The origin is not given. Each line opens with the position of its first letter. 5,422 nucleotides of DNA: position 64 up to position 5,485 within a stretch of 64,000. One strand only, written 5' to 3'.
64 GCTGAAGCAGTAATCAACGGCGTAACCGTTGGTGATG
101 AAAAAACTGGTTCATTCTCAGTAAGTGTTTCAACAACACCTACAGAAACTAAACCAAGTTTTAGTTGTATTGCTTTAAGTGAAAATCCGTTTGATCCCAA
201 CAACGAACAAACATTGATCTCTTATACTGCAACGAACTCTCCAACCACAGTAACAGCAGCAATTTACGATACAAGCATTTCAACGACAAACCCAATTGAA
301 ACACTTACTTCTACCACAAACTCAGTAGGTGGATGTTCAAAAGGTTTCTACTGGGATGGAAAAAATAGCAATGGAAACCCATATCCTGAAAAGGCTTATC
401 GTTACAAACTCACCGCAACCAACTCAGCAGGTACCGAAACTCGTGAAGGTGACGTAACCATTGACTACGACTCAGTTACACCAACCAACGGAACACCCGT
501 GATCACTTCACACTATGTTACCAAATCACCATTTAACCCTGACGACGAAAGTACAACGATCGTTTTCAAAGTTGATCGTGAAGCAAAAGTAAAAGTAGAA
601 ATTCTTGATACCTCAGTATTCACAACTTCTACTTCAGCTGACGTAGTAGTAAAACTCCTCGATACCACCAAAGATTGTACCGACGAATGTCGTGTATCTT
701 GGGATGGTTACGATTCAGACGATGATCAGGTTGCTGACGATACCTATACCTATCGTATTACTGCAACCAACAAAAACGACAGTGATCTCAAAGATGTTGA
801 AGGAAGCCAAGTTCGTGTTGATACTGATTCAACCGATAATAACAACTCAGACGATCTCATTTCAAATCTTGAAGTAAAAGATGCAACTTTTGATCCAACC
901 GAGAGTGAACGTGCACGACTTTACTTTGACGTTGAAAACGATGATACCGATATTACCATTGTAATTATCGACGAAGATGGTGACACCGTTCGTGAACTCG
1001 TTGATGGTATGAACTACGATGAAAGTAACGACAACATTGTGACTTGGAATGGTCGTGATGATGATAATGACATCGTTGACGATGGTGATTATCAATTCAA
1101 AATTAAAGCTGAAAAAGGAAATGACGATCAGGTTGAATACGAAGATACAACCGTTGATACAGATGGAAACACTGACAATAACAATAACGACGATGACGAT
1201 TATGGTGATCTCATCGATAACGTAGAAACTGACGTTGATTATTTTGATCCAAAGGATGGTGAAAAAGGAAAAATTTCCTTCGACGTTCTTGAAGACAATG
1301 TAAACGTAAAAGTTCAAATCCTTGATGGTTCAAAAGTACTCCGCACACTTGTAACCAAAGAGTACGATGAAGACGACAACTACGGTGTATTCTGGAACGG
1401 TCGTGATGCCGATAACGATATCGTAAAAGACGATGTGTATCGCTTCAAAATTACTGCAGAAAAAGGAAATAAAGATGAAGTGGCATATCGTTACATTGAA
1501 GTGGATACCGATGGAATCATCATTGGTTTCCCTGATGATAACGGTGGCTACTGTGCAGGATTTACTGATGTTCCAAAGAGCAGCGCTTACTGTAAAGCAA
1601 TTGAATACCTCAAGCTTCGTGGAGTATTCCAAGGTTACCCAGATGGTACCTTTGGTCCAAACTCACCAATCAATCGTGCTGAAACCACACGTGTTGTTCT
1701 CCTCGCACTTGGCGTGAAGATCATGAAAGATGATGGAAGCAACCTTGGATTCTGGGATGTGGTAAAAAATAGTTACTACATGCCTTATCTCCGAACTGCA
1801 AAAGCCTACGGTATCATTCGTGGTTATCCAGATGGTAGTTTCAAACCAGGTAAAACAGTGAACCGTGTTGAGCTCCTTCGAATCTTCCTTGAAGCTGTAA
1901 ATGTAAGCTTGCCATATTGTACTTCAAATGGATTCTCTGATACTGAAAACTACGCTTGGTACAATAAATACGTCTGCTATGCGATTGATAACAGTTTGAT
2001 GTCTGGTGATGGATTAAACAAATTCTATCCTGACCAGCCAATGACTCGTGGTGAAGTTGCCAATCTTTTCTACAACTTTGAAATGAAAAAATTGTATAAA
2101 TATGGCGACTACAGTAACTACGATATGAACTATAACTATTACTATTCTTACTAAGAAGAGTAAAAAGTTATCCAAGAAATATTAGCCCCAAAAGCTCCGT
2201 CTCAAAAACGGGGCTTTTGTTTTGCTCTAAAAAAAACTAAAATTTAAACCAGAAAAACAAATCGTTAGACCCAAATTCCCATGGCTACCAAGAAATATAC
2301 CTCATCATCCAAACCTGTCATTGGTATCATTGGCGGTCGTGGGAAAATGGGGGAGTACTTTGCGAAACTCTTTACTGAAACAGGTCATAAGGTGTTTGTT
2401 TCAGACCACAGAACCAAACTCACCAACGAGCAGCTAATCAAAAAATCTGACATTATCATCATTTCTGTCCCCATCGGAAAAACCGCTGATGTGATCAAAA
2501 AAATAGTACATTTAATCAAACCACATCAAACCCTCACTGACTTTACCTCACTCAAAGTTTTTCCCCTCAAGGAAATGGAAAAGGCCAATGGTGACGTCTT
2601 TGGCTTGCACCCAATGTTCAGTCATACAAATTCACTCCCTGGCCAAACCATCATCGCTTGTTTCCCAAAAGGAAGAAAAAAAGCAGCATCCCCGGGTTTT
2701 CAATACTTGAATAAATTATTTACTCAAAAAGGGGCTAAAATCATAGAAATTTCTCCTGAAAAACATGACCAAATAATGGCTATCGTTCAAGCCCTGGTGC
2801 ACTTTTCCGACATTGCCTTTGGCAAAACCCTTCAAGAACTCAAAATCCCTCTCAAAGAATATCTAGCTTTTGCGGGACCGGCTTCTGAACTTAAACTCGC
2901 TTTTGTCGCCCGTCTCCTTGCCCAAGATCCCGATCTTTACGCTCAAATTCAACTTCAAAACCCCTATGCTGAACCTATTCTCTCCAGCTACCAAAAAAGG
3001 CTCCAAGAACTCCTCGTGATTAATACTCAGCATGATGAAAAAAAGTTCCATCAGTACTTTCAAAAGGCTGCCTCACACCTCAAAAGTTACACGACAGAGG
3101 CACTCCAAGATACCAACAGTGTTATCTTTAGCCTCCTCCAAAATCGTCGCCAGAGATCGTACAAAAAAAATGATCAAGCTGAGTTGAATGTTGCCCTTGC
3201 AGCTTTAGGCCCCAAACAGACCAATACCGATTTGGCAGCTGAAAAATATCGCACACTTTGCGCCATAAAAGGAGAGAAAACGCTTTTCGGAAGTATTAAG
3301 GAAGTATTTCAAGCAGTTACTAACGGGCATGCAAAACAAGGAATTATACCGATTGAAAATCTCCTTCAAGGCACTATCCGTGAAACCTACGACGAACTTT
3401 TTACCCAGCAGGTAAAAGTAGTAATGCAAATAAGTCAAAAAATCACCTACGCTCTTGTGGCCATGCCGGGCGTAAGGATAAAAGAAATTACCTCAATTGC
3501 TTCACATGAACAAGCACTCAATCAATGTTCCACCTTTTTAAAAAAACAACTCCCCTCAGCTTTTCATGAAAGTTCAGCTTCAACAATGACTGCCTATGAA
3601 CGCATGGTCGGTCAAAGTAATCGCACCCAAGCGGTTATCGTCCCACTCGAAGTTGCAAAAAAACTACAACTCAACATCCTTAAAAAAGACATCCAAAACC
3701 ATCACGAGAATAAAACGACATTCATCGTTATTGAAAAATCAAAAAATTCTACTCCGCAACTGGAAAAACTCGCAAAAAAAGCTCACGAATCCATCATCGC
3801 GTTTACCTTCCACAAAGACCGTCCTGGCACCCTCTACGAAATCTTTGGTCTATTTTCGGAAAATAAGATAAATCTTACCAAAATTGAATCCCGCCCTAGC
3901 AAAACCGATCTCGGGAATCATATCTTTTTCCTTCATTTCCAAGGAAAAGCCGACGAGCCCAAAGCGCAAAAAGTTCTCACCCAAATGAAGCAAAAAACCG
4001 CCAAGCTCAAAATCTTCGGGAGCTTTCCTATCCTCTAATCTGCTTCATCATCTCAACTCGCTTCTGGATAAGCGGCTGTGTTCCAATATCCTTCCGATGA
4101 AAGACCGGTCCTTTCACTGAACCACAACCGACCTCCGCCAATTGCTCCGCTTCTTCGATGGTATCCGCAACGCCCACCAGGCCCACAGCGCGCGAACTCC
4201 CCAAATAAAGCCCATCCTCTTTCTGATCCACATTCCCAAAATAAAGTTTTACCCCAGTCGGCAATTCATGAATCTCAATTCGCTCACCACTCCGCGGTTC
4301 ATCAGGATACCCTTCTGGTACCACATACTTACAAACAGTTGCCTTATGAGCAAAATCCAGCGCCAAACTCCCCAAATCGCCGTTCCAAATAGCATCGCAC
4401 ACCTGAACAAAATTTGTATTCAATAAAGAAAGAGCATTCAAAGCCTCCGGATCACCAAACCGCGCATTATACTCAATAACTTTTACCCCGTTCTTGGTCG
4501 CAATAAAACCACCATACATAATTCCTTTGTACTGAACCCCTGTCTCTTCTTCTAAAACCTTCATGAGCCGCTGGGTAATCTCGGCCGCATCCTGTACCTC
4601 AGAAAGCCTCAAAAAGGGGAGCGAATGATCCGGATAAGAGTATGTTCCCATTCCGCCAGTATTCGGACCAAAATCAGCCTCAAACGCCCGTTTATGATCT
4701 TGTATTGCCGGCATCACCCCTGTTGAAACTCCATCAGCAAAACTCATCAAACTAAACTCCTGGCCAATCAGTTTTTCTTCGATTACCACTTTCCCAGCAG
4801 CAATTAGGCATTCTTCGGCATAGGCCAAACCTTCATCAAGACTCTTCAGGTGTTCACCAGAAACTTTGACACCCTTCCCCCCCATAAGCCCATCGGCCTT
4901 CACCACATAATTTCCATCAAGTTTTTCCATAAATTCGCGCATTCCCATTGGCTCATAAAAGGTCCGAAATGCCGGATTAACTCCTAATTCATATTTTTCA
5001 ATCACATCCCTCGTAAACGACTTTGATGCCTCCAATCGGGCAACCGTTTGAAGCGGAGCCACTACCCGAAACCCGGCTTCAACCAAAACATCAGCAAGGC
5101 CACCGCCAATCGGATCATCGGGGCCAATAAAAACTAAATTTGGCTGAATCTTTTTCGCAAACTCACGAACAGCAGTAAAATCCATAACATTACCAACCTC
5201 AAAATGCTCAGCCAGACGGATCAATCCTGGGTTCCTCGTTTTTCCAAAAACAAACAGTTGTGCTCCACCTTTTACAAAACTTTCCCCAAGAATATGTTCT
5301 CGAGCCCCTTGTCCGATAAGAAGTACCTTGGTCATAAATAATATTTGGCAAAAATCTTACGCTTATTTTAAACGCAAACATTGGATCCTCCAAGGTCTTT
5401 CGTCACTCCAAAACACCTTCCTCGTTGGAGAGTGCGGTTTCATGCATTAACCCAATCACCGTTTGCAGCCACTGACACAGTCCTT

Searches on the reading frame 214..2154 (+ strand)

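Call 7: search_protein_families(library=pfam, proteins=[window:214-2154:+], max_evalue=0.001)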
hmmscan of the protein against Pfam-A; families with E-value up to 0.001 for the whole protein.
window:214-2154:+ (646 aa): 3 families
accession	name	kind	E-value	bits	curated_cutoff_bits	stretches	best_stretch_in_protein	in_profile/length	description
PF00395.25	SLH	-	7.5e-38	128.7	20.8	3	450-491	2-43/44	S-layer homology domain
PF13860.13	FlgD_ig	-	2.2e-22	79.3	27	3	231-302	9-78/79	FlgD Ig-like domain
PF13585.12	CHU_C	-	4.8e-06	27.1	27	0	160-189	48-77/86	CHU_C Type IX secretion signal domain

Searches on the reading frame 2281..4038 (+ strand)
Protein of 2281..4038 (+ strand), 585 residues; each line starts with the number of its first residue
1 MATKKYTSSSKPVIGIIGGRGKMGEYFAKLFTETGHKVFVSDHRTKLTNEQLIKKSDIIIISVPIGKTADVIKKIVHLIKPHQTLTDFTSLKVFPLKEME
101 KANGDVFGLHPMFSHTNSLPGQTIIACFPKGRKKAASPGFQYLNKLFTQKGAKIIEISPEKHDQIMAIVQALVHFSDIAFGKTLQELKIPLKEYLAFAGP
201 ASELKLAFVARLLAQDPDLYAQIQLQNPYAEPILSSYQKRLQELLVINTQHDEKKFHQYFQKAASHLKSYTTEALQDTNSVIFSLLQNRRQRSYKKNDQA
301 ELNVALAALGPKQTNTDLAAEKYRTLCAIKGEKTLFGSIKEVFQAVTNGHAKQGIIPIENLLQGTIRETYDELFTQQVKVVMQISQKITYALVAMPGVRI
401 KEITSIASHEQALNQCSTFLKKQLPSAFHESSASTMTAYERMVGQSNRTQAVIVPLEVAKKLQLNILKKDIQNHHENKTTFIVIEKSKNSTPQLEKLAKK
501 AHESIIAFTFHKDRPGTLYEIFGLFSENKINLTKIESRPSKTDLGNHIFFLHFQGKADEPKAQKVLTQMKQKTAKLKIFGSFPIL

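Call 7: search_protein_families(library=pfam, proteins=[window:2281-4038:+], max_evalue=0.001)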
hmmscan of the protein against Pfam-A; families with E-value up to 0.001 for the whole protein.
window:2281-4038:+ (585 aa): 8 families
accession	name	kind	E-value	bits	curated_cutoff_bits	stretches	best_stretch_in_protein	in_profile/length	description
PF00800.23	PDT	-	7.2e-44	150.2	25.2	1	307-488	2-180/181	Prephenate dehydratase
PF20463.3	PDH_C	-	4.6e-15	56.2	22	1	158-261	1-101/102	Prephenate dehydrogenase, dimerization domain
PF02153.23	PDH_N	-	5.3e-12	45.9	26.5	1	50-119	40-120/154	Prephenate dehydrogenase, nucleotide-binding domain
PF01842.31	ACT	-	1.6e-11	44.2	27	1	510-567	6-62/66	ACT domain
PF03807.23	F420_oxidored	-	2.4e-07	31.7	21.6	1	14-78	2-82/94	NADP oxidoreductase coenzyme F420-dependent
PF22629.2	ACT_AHAS_ss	-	0.00047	20.7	27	0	511-569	5-59/67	AHAS small subunit-like ACT domain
PF01380.27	SIS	-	0.00083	19.6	25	0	17-77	13-75/131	SIS domain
PF17930.7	LpxI_N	-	0.00094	19.6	25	0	14-74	2-60/129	LpxI N-terminal domain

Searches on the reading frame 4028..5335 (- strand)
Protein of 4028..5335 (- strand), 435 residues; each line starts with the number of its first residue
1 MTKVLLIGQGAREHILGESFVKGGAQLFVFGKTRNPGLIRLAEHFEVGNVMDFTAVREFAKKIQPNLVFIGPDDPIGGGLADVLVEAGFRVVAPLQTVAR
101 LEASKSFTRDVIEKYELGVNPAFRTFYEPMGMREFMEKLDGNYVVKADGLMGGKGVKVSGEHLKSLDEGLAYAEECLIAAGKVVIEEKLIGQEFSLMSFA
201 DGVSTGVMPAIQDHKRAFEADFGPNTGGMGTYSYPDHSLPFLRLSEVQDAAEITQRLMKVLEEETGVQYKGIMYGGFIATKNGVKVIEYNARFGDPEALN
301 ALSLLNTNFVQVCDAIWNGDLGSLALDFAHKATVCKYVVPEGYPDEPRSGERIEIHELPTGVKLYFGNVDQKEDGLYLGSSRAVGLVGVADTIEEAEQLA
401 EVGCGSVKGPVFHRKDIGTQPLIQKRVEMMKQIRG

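Call 7: search_protein_families(library=pfam, proteins=[window:4028-5335:-], max_evalue=0.001)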
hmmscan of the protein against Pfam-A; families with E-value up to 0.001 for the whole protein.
window:4028-5335:- (435 aa): 3 families
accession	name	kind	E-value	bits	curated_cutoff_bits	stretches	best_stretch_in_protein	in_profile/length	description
PF01071.24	GARS_A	-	5.6e-49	167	27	1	103-298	1-194/194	Phosphoribosylglycinamide synthetase, ATP-grasp (A) domain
PF02844.21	GARS_N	-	5.6e-17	62.8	29.5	1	3-102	2-100/100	Phosphoribosylglycinamide synthetase, N domain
PF02843.22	GARS_C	-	1.1e-13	51.7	34.8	1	333-419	1-91/92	Phosphoribosylglycinamide synthetase, C domain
